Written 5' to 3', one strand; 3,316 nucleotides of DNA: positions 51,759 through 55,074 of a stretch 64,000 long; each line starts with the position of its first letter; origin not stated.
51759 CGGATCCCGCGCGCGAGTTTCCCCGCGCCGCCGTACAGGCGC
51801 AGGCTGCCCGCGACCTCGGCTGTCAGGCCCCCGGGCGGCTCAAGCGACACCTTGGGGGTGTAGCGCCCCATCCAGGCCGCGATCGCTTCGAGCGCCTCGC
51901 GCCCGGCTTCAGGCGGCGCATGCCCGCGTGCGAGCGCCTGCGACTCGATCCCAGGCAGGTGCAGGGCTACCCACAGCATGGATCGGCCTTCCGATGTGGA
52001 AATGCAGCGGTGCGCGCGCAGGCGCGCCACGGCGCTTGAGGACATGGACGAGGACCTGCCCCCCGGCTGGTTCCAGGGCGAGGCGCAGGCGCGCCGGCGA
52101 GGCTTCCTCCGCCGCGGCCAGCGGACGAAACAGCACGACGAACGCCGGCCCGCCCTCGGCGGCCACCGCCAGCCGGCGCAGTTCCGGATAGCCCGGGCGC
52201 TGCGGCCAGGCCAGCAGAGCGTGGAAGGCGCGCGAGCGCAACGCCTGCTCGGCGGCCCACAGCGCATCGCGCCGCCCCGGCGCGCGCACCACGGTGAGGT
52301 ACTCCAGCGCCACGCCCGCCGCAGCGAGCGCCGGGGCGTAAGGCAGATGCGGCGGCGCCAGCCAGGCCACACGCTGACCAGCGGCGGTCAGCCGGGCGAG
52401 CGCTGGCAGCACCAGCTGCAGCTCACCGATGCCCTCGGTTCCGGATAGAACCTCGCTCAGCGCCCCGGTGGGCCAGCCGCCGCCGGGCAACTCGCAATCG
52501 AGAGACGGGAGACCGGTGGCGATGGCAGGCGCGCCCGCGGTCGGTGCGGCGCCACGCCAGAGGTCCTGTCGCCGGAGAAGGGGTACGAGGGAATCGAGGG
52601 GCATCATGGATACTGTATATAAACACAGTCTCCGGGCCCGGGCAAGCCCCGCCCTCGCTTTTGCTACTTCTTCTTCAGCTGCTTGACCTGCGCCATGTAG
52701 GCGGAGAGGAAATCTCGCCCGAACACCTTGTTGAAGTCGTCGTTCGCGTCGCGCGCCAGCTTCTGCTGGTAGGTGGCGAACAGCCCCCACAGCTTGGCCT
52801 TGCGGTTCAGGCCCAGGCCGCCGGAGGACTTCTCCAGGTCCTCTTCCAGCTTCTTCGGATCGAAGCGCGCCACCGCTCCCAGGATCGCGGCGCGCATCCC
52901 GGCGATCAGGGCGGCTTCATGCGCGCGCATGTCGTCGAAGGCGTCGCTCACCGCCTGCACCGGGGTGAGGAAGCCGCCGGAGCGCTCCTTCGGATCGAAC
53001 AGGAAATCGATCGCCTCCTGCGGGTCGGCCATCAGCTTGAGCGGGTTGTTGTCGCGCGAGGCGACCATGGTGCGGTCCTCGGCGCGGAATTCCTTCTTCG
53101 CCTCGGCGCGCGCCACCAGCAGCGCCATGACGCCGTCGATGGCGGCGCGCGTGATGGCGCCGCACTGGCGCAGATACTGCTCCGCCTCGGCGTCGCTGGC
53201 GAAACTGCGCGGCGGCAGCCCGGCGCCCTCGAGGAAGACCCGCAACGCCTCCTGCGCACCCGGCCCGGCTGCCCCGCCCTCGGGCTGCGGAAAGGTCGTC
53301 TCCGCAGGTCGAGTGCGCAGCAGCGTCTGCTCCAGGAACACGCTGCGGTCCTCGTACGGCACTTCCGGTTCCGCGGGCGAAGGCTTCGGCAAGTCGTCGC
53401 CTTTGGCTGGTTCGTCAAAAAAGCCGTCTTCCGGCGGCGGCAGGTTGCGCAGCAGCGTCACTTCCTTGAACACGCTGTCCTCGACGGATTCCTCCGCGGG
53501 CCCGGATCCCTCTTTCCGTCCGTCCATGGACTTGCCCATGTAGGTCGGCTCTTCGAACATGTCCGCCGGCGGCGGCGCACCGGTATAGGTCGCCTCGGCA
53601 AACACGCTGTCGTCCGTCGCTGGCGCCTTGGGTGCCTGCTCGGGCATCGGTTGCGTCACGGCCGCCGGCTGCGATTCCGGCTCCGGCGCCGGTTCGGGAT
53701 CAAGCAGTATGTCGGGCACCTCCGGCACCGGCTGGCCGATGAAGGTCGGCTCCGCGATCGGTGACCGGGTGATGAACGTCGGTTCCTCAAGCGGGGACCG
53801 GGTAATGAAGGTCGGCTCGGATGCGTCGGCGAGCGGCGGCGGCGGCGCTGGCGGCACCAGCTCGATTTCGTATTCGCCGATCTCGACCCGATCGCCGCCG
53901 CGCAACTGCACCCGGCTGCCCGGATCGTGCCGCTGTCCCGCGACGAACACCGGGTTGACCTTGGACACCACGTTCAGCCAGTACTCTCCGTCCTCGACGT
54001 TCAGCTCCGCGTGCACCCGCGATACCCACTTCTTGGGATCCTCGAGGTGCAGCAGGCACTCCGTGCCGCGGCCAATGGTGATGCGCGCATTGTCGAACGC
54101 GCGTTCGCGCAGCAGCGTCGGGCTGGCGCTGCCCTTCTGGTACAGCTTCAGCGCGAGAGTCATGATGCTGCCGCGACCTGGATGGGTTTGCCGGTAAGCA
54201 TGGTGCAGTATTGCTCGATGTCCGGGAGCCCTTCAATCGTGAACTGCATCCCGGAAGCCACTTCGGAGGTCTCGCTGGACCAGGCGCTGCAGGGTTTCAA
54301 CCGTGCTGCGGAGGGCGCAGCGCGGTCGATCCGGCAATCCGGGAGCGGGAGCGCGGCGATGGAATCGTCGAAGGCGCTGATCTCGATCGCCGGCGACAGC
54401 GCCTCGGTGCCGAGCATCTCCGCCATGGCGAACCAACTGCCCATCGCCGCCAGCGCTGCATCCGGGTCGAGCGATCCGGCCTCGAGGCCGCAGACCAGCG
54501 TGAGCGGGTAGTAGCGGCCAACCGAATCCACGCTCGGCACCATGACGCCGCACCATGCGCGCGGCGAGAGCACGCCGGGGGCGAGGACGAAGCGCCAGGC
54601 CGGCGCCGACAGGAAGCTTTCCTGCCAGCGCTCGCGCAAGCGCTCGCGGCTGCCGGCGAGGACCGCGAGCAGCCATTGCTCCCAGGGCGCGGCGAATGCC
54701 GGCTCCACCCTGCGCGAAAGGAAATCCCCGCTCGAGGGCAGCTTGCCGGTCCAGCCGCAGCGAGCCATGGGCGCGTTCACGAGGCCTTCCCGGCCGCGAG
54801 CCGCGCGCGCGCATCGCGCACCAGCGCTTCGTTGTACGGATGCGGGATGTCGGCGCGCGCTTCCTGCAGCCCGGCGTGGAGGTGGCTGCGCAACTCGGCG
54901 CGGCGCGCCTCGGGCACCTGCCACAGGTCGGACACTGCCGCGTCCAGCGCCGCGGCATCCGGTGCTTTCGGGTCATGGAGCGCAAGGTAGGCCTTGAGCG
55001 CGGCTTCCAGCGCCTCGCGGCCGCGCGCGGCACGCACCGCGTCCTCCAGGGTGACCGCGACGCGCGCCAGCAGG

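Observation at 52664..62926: Orphan T6SS membrane/regulatory module joined to a pThr-cAMP signalling set: candidate non-secretory envelope signalling system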

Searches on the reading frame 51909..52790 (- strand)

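Call 4: search_protein_families(library=pfam, proteins=[window:51909-52790:-], max_evalue=0.01)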
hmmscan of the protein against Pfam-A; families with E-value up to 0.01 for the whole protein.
window:51909-52790:- (293 aa): 2 families
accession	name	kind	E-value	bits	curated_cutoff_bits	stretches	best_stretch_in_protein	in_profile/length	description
PF00154.27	RecA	-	0.0056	16.6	27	1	89-189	32-131/262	recA bacterial DNA recombination protein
PF03846.20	SulA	-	0.0082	16.8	23.1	0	109-195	2-89/91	Cell division inhibitor SulA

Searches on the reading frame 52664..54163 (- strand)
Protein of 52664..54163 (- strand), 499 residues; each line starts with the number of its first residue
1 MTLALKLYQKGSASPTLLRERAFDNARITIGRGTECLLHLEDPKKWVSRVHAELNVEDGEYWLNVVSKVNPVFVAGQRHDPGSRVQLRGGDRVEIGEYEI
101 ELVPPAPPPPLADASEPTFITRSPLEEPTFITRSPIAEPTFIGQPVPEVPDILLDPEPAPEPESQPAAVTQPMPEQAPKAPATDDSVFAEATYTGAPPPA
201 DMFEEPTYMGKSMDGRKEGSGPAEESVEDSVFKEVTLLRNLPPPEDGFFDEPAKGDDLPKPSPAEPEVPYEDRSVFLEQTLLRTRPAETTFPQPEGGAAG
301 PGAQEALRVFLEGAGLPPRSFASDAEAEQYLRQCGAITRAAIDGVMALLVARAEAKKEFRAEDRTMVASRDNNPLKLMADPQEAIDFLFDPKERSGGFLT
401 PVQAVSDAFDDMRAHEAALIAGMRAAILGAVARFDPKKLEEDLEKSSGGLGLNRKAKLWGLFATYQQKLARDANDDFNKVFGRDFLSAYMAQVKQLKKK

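Call 4: search_protein_families(library=pfam, proteins=[window:52664-54163:-], max_evalue=0.01)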
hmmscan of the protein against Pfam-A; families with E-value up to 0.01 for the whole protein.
window:52664-54163:- (499 aa): 3 families
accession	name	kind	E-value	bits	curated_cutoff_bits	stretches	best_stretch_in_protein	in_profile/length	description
PF20232.3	T6SS_FHA_C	-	4.3e-51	173.7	23.7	1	312-491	1-179/180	C-terminal domain of Type VI secretion system FHA protein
PF00498.31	FHA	-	5.3e-12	46.4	20.7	1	28-96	1-67/67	FHA domain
PF16697.10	Yop-YscD_cpl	-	4.9e-09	36.8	33.2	1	23-104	14-92/94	Inner membrane component of T3SS, cytoplasmic domain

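Call 68: search_protein_families(library=ncbifam, proteins=[window:52664-54163:-], max_evalue=0.001)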
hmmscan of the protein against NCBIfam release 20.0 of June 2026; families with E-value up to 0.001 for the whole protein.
window:52664-54163:- (499 aa): 4 families
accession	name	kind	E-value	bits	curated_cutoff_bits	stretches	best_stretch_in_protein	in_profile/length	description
TIGR03354.1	VI_FHA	hypoth_equivalog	9e-71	239.9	120.25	1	4-493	2-419/420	type VI secretion system-associated FHA domain protein TagH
NF033760.1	gliding_GltG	equivalog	6.9e-09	34.8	650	1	15-189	13-170/650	adventurous gliding motility protein GltG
NF049868.1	FhaB_Rv0019c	equivalog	2.4e-06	27.7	125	1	23-102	83-158/158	FHA domain-containing protein FhaB/FipA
NF041660.2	oxygluDhInhib_OdhI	equivalog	9.4e-05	22.3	200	1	23-99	53-124/130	oxoglutarate dehydrogenase inhibitor Odhl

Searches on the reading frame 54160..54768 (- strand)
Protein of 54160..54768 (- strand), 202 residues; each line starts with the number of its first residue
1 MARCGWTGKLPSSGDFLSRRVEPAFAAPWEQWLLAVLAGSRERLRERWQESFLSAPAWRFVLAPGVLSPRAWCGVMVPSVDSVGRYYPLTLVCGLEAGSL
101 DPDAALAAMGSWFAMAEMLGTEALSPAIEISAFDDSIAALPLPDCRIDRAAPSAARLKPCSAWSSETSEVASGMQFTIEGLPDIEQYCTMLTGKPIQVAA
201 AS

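Call 68: search_protein_families(library=ncbifam, proteins=[window:54160-54768:-], max_evalue=0.001)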
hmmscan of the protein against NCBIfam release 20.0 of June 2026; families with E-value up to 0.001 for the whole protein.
window:54160-54768:- (202 aa): 1 family
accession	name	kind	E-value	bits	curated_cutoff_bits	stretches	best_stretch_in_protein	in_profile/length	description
TIGR03373.1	VI_minor_4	hypoth_equivalog_domain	5e-38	130.3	41.2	1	5-140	1-135/136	type VI secretion system-associated protein TagF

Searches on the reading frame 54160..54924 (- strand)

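Call 4: search_protein_families(library=pfam, proteins=[window:54160-54924:-], max_evalue=0.01)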
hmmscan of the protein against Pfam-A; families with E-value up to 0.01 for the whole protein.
window:54160-54924:- (254 aa): 1 family
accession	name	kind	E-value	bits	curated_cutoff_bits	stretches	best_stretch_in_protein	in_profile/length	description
PF09867.14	TagF_N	-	2.2e-41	141.4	27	1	57-192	1-135/135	TagF N-terminal domain, Type VI secretion system-associated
